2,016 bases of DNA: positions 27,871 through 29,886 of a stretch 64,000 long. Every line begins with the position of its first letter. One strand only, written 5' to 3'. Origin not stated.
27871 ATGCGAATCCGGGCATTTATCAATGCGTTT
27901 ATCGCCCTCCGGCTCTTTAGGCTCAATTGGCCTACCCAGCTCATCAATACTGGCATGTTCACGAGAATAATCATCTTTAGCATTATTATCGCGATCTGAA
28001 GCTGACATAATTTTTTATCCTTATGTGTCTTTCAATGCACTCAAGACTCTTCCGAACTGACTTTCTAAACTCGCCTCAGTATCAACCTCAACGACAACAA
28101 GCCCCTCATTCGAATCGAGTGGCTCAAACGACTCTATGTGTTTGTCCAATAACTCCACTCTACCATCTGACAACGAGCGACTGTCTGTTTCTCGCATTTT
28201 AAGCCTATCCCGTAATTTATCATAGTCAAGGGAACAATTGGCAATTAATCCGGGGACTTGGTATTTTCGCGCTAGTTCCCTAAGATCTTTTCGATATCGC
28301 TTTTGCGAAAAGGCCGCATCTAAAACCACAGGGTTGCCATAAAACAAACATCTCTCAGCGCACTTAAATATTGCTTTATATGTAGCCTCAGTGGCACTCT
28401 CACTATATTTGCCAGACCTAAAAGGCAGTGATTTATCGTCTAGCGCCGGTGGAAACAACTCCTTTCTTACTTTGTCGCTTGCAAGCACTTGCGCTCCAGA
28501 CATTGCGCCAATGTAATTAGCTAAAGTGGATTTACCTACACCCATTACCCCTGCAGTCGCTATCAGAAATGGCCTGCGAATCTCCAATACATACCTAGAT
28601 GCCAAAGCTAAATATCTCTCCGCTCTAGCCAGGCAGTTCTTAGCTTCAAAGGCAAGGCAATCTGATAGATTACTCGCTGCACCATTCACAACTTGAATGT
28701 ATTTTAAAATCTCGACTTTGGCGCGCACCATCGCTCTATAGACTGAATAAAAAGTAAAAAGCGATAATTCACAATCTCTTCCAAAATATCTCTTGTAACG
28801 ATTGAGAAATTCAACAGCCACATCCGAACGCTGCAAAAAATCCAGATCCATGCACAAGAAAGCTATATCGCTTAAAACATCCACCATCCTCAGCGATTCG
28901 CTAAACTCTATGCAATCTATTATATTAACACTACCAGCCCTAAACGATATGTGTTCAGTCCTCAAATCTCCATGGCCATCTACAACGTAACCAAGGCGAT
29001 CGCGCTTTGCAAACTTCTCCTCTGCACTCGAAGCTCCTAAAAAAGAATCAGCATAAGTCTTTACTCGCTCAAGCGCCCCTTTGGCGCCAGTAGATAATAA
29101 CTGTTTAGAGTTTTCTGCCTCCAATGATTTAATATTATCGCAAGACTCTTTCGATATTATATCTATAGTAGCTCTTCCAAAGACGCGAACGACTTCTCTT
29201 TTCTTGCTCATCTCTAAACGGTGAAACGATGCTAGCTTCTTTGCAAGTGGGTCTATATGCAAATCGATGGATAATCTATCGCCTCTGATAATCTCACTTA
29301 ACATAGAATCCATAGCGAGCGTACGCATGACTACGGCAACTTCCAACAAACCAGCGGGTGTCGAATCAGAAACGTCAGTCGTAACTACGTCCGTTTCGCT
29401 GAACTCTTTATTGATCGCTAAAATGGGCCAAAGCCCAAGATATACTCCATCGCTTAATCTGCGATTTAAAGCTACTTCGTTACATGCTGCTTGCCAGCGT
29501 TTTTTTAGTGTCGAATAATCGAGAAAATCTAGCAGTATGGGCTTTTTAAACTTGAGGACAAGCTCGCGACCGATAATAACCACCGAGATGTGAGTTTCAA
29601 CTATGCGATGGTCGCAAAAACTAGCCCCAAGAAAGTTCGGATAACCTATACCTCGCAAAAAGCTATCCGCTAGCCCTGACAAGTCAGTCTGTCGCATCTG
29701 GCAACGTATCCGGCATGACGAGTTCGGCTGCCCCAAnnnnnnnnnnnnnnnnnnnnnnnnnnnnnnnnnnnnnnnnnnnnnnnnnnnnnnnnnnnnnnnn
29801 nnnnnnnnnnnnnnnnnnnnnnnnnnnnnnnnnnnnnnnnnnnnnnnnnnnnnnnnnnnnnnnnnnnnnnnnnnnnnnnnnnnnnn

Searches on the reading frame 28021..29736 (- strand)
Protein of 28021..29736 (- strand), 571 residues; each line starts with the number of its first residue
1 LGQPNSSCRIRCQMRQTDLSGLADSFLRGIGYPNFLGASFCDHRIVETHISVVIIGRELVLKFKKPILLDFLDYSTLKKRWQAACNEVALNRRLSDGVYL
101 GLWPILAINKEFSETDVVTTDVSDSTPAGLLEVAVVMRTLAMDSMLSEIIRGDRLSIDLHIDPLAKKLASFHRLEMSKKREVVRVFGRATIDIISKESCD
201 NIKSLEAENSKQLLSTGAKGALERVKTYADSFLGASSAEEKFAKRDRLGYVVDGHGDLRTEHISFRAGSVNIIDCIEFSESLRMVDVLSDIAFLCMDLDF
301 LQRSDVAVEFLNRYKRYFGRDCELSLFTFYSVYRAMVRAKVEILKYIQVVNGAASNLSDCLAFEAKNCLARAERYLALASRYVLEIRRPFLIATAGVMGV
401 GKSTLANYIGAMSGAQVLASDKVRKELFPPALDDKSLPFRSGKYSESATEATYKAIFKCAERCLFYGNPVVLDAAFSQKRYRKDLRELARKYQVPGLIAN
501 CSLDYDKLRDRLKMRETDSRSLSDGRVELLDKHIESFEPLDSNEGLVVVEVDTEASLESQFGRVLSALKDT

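Call 3: search_protein_families(library=pfam, proteins=[window:28021-29736:-], max_evalue=0.01)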
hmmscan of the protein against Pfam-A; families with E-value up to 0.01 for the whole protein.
window:28021-29736:- (571 aa): 3 families
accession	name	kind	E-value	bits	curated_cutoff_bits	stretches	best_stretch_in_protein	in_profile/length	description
PF13671.12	AAA_33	-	3.7e-22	79.6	27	1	391-540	1-143/143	AAA domain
PF08433.16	KTI12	-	1.3e-05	25.3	22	1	391-542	3-142/271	Chromatin associated protein KTI12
PF13238.12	AAA_18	-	1.7e-05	25.7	29.4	1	392-519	1-115/128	AAA domain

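Call 4: search_protein_families(library=ncbifam, proteins=[window:28021-29736:-], max_evalue=0.01)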
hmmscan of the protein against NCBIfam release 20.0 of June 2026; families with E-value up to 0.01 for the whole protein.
window:28021-29736:- (571 aa): 2 families
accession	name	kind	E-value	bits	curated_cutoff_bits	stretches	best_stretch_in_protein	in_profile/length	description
TIGR04075.1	bacter_Pnkp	equivalog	1.1e-05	23.8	750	1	384-517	3-122/851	polynucleotide kinase-phosphatase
NF003259.0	PRK04220.1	equivalog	0.0075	15.7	343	0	366-424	71-128/306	2-phosphoglycerate kinase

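Call 5: find_homologous_proteins(query=window:28021-29736:-)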
Query window:28021-29736:- (571 aa): 420 proteins with E <= 0.001 among 8000 candidates; the best 120 are listed.
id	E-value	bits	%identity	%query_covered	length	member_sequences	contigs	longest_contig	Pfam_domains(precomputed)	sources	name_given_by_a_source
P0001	0.0e+0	1224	100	98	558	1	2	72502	PF13671.13,PF08433.17,PF13238.13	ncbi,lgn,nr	ncbi:MAG: AAA family ATPase [Deltaproteobacteria bacterium]|nr:AAA family ATPase [Deltaproteobacteri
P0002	1.1e-117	412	42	94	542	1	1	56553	PF13671.13,PF08433.17,PF13238.13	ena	-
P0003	1.9e-113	398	39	99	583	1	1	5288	PF13671.13,PF13207.13,PF08433.17,PF13238.13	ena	-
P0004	3.1e-108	381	38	96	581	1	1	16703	PF13671.13,PF13238.13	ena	-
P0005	2.1e-107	378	39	94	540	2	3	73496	PF06414.19,PF13671.13,PF13238.13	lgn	-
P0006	4.7e-107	377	40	96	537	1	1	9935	PF13671.13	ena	-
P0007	5.2e-106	373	39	98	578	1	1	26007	PF13671.13,PF13238.13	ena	-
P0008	3.6e-104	367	40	96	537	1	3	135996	PF13671.13,PF13238.13,PF01636.30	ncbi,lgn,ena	-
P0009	4.5e-103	364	38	96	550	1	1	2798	PF13671.13,PF13238.13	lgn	-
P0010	1.8e-102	362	40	97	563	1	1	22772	PF13671.13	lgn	-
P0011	3.1e-100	354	41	91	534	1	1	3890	PF13671.13,PF13238.13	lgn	-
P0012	2.7e-93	331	37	95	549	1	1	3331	PF13671.13,PF13238.13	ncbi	-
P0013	3.5e-86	308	34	96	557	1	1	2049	PF13671.13,PF08433.17,PF13238.13,PF01636.30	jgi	jgi:aminoglycoside phosphotransferase family enzyme/predicted kinase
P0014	2.6e-80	289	33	90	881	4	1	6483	PF13671.13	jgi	-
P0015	6.4e-80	287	31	92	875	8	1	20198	PF13671.13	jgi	jgi:aminoglycoside phosphotransferase family enzyme/predicted kinase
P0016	1.1e-78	283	37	96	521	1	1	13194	PF13671.13,PF13207.13,PF13238.13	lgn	-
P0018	3.7e-74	268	39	72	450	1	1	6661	PF13671.13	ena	-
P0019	1.6e-73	266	44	63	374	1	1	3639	PF13671.13,PF13207.13,PF13238.13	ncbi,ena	-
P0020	2.6e-73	266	32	90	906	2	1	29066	PF06414.19,PF13671.13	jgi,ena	-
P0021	1.6e-72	263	32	91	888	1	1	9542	PF13671.13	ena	-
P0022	2.2e-70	256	29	90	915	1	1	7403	PF13671.13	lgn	-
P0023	5.3e-70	255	34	95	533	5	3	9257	PF13671.13,PF08433.17,PF13238.13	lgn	-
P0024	1.2e-69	254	35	96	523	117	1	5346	PF13671.13,PF13238.13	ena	-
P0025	1.1e-68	250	34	95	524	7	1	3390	PF06414.19,PF13671.13,PF13207.13,PF08433.17,PF13238.13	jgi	jgi:uncharacterized protein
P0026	6.6e-68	248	36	95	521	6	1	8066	PF13671.13,PF13238.13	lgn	-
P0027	9.4e-68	247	32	96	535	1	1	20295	PF13671.13,PF01583.27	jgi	jgi:uncharacterized protein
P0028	1.4e-67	247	34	95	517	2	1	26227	PF13671.13,PF13207.13,PF08433.17,PF13238.13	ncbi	-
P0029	3.9e-67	245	33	97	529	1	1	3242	PF06414.19,PF13671.13,PF13207.13,PF13238.13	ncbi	ncbi:MAG: AAA family ATPase [Candidatus Binatia bacterium]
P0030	6.2e-67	245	34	95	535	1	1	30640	PF13671.13,PF13238.13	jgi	-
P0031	9.9e-67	244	31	92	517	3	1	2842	PF13671.13,PF13238.13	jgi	-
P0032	8.4e-65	237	36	88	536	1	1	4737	PF06414.19,PF13671.13,PF13207.13,PF13238.13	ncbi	-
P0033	4.9e-64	235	34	96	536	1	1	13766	PF06414.19,PF13671.13,PF13207.13,PF08433.17,PF13238.13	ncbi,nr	ncbi:hypothetical protein HRbin23_00731 [bacterium HR23]|nr:hypothetical protein HRbin23_00731 [bact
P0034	5.1e-64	235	34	97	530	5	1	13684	PF13671.13,PF13207.13,PF13238.13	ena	-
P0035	2.0e-63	233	33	91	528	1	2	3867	PF13671.13,PF13207.13,PF08433.17,PF13238.13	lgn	-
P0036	5.6e-63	231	35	87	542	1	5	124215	PF01591.25,PF13671.13,PF13207.13,PF13238.13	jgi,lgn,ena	-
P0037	9.7e-63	231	32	95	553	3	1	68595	PF13671.13,PF13207.13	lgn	-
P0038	1.1e-62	231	34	92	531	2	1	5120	PF06414.19,PF13671.13,PF13207.13,PF08433.17,PF01636.30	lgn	-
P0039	2.6e-62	229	31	96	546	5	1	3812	PF06414.19,PF01591.25,PF13671.13,PF13207.13,PF08433.17,PF13238.13,PF01636.30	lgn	-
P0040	3.0e-62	229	33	91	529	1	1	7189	PF06414.19,PF13671.13,PF13207.13,PF01636.30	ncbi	-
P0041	6.5e-62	228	33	98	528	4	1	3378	PF06414.19,PF13671.13,PF13207.13,PF08433.17,PF01202.29,PF13238.13,PF01636.30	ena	-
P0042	7.6e-62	228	33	95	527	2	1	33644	PF06414.19,PF13671.13,PF08433.17,PF13238.13,PF01636.30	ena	-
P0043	1.2e-61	227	34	91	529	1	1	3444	PF13671.13,PF08433.17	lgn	-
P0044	1.3e-61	227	33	95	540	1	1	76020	PF13671.13,PF13238.13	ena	-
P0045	1.6e-61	227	33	92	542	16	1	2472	PF13671.13,PF13207.13,PF13238.13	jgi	-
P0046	2.8e-61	226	32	94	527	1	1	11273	PF13671.13,PF13238.13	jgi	-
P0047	3.4e-61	226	34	88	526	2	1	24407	PF06414.19,PF01591.25,PF13671.13,PF13207.13,PF13238.13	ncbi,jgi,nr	ncbi:MAG: AAA family ATPase [Bacteroidetes bacterium]|jgi:aminoglycoside phosphotransferase family e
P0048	5.6e-61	225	34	89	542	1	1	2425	PF01591.25,PF13671.13,PF13207.13,PF13238.13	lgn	-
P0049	6.2e-61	225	33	94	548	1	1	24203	PF13671.13,PF08433.17,PF13238.13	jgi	jgi:aminoglycoside phosphotransferase family enzyme/predicted kinase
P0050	2.0e-60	223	31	94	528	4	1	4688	PF06414.19,PF13671.13,PF13238.13,PF01636.30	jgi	-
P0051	2.8e-60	223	35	88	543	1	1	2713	PF13671.13,PF13238.13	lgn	-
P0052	7.8e-60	221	34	92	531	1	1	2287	PF13671.13,PF13207.13,PF08433.17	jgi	-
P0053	9.4e-60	221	32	94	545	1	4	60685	PF13671.13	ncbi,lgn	-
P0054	1.3e-59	220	33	92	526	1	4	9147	PF13671.13,PF13207.13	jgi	-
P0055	1.4e-59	220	32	95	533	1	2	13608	PF06414.19,PF13671.13,PF13207.13,PF08433.17,PF13238.13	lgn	-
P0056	1.8e-59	220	32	89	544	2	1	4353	PF01591.25,PF13671.13,PF13207.13,PF08433.17,PF13238.13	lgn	-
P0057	2.0e-59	220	35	87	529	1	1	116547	PF13671.13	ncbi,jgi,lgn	ncbi:MAG: AAA family ATPase [Candidatus Methanosuratincola sp.]|jgi:aminoglycoside phosphotransferas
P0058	2.0e-59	220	31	92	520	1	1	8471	PF13671.13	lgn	-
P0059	2.3e-59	220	34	93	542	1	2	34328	PF13671.13,PF08433.17,PF13238.13,PF01636.30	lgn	-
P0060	2.4e-59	219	35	87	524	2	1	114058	PF13671.13,PF13207.13,PF13238.13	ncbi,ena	-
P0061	3.6e-59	219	33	94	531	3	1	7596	PF13671.13,PF08433.17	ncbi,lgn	-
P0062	3.8e-59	219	32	89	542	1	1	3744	PF06414.19,PF13671.13,PF13207.13,PF08433.17,PF13238.13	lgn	-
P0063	3.9e-59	219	33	94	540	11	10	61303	PF06414.19,PF13671.13,PF08433.17,PF13238.13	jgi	jgi:aminoglycoside phosphotransferase family enzyme/predicted kinase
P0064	5.1e-59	218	32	97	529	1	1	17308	PF06414.19,PF13671.13,PF08433.17,PF01636.30,PF13191.13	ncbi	ncbi:bifunctional aminoglycoside phosphotransferase/ATP-binding protein [soil metagenome]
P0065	5.1e-59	218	32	91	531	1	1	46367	PF06414.19,PF01591.25,PF13671.13,PF08433.17,PF13238.13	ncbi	ncbi:MAG: AAA family ATPase [Desulfobacterales bacterium]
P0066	5.2e-59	218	35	88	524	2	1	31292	PF06414.19,PF13671.13,PF13207.13,PF13238.13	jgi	jgi:aminoglycoside phosphotransferase family enzyme/predicted kinase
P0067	5.5e-59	218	35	87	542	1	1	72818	PF06414.19,PF13671.13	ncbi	-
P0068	5.7e-59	218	32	88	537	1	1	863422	PF01591.25,PF13671.13,PF13207.13,PF08433.17,PF13238.13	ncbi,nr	ncbi:MAG: AAA family ATPase [Balneolaceae bacterium]|nr:AAA family ATPase [Balneolaceae bacterium]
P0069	7.7e-59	218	33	94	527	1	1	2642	PF13671.13,PF13207.13,PF08433.17,PF13238.13,PF01636.30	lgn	-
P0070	9.2e-59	218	32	96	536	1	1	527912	PF13671.13,PF08433.17,PF13238.13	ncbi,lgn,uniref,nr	ncbi:AAA family ATPase [Fodinibius saliphilus]|uniref:bifunctional aminoglycoside phosphotransferase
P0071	9.4e-59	218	37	83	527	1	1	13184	PF13671.13,PF13207.13,PF08433.17,PF13238.13,PF01636.30,PF13191.13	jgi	jgi:aminoglycoside phosphotransferase family enzyme/predicted kinase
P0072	1.0e-58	217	31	92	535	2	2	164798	PF13671.13,PF13238.13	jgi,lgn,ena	-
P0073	1.8e-58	217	34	90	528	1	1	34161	PF13671.13,PF13207.13,PF13238.13,PF01636.30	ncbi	-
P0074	1.8e-58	217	35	90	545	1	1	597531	PF06414.19,PF13671.13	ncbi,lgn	ncbi:MAG: AAA family ATPase [Acidobacteriota bacterium]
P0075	2.1e-58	216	31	90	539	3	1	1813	PF01591.25,PF13671.13,PF13207.13,PF08433.17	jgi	jgi:hypothetical protein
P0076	2.7e-58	216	34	92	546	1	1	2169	PF13671.13,PF13207.13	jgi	jgi:aminoglycoside phosphotransferase family enzyme/predicted kinase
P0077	3.0e-58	216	32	96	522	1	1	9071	PF13671.13,PF13207.13,PF13238.13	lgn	-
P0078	4.8e-58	215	32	93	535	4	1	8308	PF06414.19,PF13671.13,PF13207.13,PF08433.17,PF13238.13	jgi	jgi:uncharacterized protein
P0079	5.5e-58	215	31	95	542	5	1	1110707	PF01591.25,PF13671.13,PF13207.13,PF13238.13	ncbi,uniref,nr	ncbi:phosphotransferase [Rhodohalobacter sp. SW132]|uniref:bifunctional aminoglycoside phosphotransf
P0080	6.1e-58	215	31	95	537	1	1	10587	PF13671.13,PF13207.13,PF08433.17,PF13238.13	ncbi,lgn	-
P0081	6.7e-58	215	33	88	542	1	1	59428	PF06414.19,PF01591.25,PF13671.13,PF13207.13,PF13238.13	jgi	-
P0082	7.8e-58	214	32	90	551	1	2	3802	PF06414.19,PF13671.13,PF13207.13,PF13238.13,PF01636.30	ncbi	-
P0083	8.8e-58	214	31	96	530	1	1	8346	PF06414.19,PF13671.13,PF08433.17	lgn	-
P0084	9.4e-58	214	32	92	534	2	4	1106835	PF06414.19,PF13671.13,PF13207.13,PF08433.17,PF13238.13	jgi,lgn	-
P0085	1.0e-57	214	35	92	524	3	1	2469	PF07931.19,PF13671.13,PF13207.13,PF08433.17,PF13238.13,PF13191.13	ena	-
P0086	1.1e-57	214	32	94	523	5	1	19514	PF06414.19,PF13671.13,PF13238.13,PF01636.30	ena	-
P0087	1.5e-57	214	33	92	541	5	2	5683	PF01591.25,PF13671.13,PF08433.17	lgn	-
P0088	1.5e-57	214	35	87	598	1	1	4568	PF13671.13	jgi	-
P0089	2.0e-57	213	33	91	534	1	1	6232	PF13671.13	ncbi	-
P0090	2.2e-57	213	32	92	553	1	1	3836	PF01591.25,PF13671.13,PF08433.17,PF13238.13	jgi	jgi:aminoglycoside phosphotransferase family enzyme/predicted kinase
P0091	2.8e-57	213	32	92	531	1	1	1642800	PF06414.19,PF01591.25,PF13671.13,PF13207.13,PF08433.17,PF13238.13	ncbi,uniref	ncbi:AAA family ATPase [Fodinibius sp. N2]|uniref:bifunctional aminoglycoside phosphotransferase/ATP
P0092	3.4e-57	212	34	90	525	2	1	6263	PF07931.19,PF13671.13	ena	-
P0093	3.6e-57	212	31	92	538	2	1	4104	PF01591.25,PF13671.13,PF13207.13,PF08433.17,PF13238.13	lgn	-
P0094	3.7e-57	212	32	89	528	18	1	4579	PF13671.13,PF13238.13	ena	-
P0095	4.2e-57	212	32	91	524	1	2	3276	PF13671.13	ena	-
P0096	5.1e-57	212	32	100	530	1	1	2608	PF06414.19,PF13671.13,PF13207.13,PF13238.13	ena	-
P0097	5.2e-57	212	30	96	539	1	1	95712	PF06414.19,PF13671.13,PF13207.13,PF08433.17,PF13238.13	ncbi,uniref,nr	ncbi:AAA family ATPase [Fodinibius halophilus]|uniref:AAA family ATPase n=1 Tax=Fodinibius halophilu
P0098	5.5e-57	212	33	92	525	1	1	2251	PF13671.13,PF13207.13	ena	-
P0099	5.6e-57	212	34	93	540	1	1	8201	PF13671.13,PF13238.13,PF01636.30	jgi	-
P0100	7.3e-57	211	33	89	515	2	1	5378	PF13671.13,PF08433.17,PF01636.30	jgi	jgi:uncharacterized protein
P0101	8.3e-57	211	33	92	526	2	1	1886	PF13671.13,PF13207.13,PF13238.13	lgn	-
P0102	8.6e-57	211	35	92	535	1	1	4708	PF13671.13,PF13238.13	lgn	-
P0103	9.5e-57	211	31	92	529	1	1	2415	PF06414.19,PF13671.13,PF13207.13,PF08433.17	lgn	-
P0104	1.1e-56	211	32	96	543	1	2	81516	PF13671.13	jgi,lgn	-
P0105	1.3e-56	211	34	89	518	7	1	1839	PF06414.19,PF13671.13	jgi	jgi:aminoglycoside phosphotransferase family enzyme/predicted kinase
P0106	1.4e-56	210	32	96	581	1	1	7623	PF13671.13,PF13238.13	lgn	-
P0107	2.5e-56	210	33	92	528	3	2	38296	PF06414.19,PF13671.13,PF13238.13,PF01636.30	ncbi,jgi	-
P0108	2.6e-56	209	32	90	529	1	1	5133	PF13671.13,PF13207.13,PF08433.17,PF13238.13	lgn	-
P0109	3.1e-56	209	33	95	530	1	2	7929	PF06414.19,PF13671.13,PF13207.13,PF13238.13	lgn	-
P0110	3.3e-56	209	34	90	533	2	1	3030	PF06414.19,PF13521.13,PF13671.13,PF13207.13,PF13238.13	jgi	jgi:aminoglycoside phosphotransferase family enzyme/predicted kinase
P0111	3.5e-56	209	32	89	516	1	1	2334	PF13671.13,PF13207.13,PF13238.13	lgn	-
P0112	4.1e-56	209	31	97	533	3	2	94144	PF06414.19,PF13671.13,PF13207.13,PF08433.17,PF13238.13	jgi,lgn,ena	-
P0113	4.8e-56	209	33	96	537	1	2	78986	PF13671.13,PF08433.17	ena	-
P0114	5.6e-56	208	34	89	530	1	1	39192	PF06414.19,PF13671.13,PF08433.17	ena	-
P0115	6.4e-56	208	33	87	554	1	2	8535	PF13671.13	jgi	jgi:uncharacterized protein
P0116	6.4e-56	208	35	91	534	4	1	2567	PF13671.13,PF13207.13,PF13238.13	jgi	jgi:aminoglycoside phosphotransferase family enzyme/predicted kinase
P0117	7.4e-56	208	33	90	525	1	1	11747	PF13671.13,PF08433.17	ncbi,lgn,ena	-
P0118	7.8e-56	208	32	92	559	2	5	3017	PF06414.19,PF01591.25,PF13671.13,PF13207.13,PF08433.17,PF13238.13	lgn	-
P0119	7.9e-56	208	32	91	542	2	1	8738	PF06414.19,PF13671.13,PF08433.17,PF01636.30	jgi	jgi:hypothetical protein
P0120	9.3e-56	208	33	94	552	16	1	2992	PF13671.13,PF08433.17,PF13238.13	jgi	jgi:aminoglycoside phosphotransferase family enzyme/predicted kinase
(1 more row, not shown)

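Call 7: find_encoding_contigs(protein=P0002, flank=8000, max_places=2)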
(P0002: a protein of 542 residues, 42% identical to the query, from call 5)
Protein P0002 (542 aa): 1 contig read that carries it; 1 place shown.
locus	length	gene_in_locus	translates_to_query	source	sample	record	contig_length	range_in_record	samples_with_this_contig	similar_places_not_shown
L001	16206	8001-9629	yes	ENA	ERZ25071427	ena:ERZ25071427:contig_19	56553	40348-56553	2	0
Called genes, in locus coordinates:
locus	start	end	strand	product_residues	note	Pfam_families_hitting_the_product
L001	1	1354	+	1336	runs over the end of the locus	PF01835:MG2, PF17791:MG3 (faint), PF07703:A2M_BRD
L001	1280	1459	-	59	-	-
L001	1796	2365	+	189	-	PF07678:TED_complement (faint)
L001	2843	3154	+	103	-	-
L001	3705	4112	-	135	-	PF00571:CBS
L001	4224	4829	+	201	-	PF00571:CBS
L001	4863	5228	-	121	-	PF00034:Cytochrom_C (weak), PF13442:Cytochrome_CBB3 (weak)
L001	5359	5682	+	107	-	-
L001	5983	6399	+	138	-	PF13581:HATPase_c_2, PF02518:HATPase_c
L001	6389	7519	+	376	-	PF00072:Response_reg, PF00027:cNMP_binding, PF13545:HTH_Crp_2, PF00325:Crp (weak)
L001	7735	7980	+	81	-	PF00011:HSP20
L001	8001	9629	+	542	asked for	PF08433:KTI12 (weak), PF13238:AAA_18 (weak), PF13671:AAA_33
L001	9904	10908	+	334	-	PF00535:Glycos_transf_2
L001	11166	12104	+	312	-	-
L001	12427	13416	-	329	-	PF00106:adh_short (weak), PF01073:3Beta_HSD, PF01370:Epimerase, PF02719:Polysacc_synt_2, PF04321:RmlD_sub_bind, PF16363:GDP_Man_Dehyd, PF13460:NAD_binding_10, PF07993:NAD_binding_4 (weak)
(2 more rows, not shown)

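Call 8: find_encoding_contigs(protein=P0005, flank=8000, max_places=2)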
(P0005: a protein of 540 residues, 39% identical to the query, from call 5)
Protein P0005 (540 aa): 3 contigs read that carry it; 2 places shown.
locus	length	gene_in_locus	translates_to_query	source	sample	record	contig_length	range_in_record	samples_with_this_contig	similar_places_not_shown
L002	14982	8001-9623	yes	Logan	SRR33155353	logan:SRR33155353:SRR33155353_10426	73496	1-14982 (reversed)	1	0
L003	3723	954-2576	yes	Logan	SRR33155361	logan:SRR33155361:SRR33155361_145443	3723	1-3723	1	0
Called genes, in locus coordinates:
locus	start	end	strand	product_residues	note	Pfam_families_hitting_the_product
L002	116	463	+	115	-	PF01627:Hpt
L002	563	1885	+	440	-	PF06305:LapA_dom (weak), PF07219:HemY_N, PF07719:TPR_2 (faint), PF13428:TPR_14 (faint), PF13432:TPR_16 (faint), PF14559:TPR_19 (faint), PF25064:ARM_TT21_5th (faint)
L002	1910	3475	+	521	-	PF01676:Metalloenzyme, PF06415:iPGM_N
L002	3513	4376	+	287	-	PF00156:Pribosyltran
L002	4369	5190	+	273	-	-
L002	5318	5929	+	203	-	-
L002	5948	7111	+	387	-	-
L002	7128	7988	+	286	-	PF00582:Usp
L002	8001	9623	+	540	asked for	PF06414:Zeta_toxin (weak), PF13671:AAA_33, PF13238:AAA_18 (weak)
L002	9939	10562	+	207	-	-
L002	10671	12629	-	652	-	PF13522:GATase_6, PF13537:GATase_7, PF00733:Asn_synthase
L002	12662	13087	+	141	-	-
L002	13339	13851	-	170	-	-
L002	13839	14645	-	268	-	PF09721:Exosortase_EpsH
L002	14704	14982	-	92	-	?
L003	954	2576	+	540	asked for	PF06414:Zeta_toxin (weak), PF13671:AAA_33, PF13238:AAA_18 (weak)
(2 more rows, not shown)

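Call 9: find_encoding_contigs(protein=P0008, flank=8000, max_places=2)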
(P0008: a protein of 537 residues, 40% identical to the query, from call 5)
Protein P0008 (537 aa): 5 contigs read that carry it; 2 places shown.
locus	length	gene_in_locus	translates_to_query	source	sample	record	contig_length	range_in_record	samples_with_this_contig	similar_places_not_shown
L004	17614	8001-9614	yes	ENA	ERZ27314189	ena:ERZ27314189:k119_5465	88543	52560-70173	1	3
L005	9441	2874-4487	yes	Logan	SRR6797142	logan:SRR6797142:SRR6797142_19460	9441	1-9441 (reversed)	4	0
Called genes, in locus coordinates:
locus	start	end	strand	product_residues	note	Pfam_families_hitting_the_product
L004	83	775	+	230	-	PF01814:Hemerythrin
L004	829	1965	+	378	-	PF00989:PAS, PF13426:PAS_9, PF07536:HWE_HK (weak), PF07568:HisKA_2, PF13581:HATPase_c_2 (weak), PF02518:HATPase_c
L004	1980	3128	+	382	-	PF00072:Response_reg, PF00027:cNMP_binding, PF13545:HTH_Crp_2, PF00325:Crp (weak)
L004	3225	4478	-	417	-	PF03060:NMO, PF01180:DHO_dh (weak)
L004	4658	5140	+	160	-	PF00011:HSP20, PF17886:ArsA_HSP20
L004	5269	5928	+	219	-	-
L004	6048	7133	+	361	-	-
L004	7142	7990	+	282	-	PF00582:Usp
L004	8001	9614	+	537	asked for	PF01636:APH (weak), PF13238:AAA_18 (weak), PF13671:AAA_33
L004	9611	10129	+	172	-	-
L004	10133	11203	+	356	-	PF00730:HhH-GPD, PF00633:HHH, PF00293:NUDIX, PF14815:NUDIX_4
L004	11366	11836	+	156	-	-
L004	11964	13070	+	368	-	PF27233:MJ0711_N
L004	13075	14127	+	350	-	PF04055:Radical_SAM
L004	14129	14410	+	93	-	PF17653:DUF5522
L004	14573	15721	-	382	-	PF00657:Lipase_GDSL (faint), PF13472:Lipase_GDSL_2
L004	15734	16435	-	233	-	PF00072:Response_reg (weak)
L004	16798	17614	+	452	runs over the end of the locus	PF01839:FG-GAP (faint), PF13517:FG-GAP_3 (weak)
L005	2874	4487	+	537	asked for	PF01636:APH (weak), PF13238:AAA_18 (weak), PF13671:AAA_33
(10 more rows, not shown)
